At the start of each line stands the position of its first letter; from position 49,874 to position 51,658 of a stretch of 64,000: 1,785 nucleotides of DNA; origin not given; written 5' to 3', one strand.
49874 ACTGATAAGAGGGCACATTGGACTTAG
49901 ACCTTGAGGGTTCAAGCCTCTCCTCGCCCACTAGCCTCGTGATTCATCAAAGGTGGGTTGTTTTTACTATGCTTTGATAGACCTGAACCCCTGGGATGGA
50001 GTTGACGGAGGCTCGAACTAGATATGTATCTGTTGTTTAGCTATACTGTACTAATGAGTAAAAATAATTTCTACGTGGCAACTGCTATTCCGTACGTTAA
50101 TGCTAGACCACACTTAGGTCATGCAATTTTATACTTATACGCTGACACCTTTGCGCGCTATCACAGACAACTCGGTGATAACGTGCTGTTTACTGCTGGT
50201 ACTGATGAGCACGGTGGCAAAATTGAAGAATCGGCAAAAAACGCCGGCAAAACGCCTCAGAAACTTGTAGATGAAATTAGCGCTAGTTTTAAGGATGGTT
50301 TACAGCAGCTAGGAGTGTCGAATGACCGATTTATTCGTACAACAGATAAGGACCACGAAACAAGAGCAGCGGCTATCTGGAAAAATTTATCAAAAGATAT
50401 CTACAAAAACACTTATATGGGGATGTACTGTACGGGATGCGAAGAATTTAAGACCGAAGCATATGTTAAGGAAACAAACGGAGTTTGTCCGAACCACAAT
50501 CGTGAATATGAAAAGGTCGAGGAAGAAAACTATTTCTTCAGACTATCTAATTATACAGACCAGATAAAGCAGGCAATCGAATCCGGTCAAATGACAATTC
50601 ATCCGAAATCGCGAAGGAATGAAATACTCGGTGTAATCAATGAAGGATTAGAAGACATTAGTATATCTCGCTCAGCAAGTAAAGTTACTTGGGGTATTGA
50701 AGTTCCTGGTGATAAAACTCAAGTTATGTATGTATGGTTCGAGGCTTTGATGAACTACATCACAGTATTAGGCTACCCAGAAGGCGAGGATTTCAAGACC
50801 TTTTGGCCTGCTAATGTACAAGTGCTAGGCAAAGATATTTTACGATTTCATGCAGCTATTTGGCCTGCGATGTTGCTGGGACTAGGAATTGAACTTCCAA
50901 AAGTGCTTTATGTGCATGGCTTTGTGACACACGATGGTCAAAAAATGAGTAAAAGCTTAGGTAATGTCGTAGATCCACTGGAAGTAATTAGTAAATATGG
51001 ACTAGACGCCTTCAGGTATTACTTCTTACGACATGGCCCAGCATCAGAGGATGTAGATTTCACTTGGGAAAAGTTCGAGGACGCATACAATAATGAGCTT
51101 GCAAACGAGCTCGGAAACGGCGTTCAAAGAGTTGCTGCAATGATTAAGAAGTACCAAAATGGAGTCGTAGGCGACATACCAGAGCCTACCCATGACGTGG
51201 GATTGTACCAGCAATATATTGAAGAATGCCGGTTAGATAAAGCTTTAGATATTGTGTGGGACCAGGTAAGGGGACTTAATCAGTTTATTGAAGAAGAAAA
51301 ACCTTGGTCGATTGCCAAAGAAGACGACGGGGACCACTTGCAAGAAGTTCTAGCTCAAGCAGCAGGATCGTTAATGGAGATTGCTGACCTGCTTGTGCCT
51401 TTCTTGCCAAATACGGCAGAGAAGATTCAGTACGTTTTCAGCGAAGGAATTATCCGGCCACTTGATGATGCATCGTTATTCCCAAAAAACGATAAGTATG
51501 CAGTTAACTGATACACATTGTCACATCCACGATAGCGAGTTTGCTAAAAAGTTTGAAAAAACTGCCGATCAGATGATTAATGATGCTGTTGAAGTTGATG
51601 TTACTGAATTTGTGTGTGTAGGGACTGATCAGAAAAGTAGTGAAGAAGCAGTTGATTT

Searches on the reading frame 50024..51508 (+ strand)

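Call 32: search_protein_families(library=ncbifam, proteins=[window:50024-51508:+], max_evalue=0.00001)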
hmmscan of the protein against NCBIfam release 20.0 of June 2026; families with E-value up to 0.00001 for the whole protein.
window:50024-51508:+ (495 aa): 21 families
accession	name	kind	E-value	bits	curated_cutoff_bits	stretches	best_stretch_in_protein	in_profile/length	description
NF008900.0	PRK12267.1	equivalog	3.2e-163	544.6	598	1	12-469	2-473/648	methionine--tRNA ligase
TIGR00398.1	metG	equivalog_domain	4.3e-137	458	336.35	1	16-472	1-501/530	methionine--tRNA ligase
NF001100.0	PRK00133.1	equivalog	2.1e-98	330.6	587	2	166-474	186-504/676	methionine--tRNA ligase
NF008860.0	PRK11893.2-2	equivalog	2.5e-92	310.7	761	3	256-472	321-547/583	methionine--tRNA ligase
TIGR00422.1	valS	equivalog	2.8e-40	138.1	612.1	2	232-475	448-702/863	valine--tRNA ligase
NF004349.1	PRK05729.1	equivalog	3.8e-35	121.3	704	1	233-468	439-679/860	valine--tRNA ligase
NF009687.0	PRK13208.1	equivalog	1.2e-29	103.1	738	2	231-379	455-602/801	valine--tRNA ligase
NF008957.0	PRK12300.1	subfamily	7.6e-29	100.3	677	2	275-356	600-675/946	leucine--tRNA ligase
TIGR00396.1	leuS_bact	equivalog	1.4e-28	99.5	548.4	2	12-186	27-205/843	leucine--tRNA ligase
TIGR00392.1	ileS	equivalog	1.1e-26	93.3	621.4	2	232-367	533-669/861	isoleucine--tRNA ligase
NF008859.0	PRK11893.2-1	equivalog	3e-23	82.6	553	2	157-368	175-389/498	methionine--tRNA ligase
TIGR00395.1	leuS_arch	equivalog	4.9e-22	77.8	648.5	1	255-472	566-776/938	leucine--tRNA ligase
NF011492.0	PRK14900.1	equivalog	5.7e-21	74.1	1783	1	232-373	454-595/1044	valine--tRNA ligase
NF008863.0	PRK11893.2-5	equivalog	1.4e-14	53.6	551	1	15-124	6-116/531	methionine--tRNA ligase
NF000540.1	alt_ValS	exception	3.6e-14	51.7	900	1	234-365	498-629/827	valine--tRNA ligase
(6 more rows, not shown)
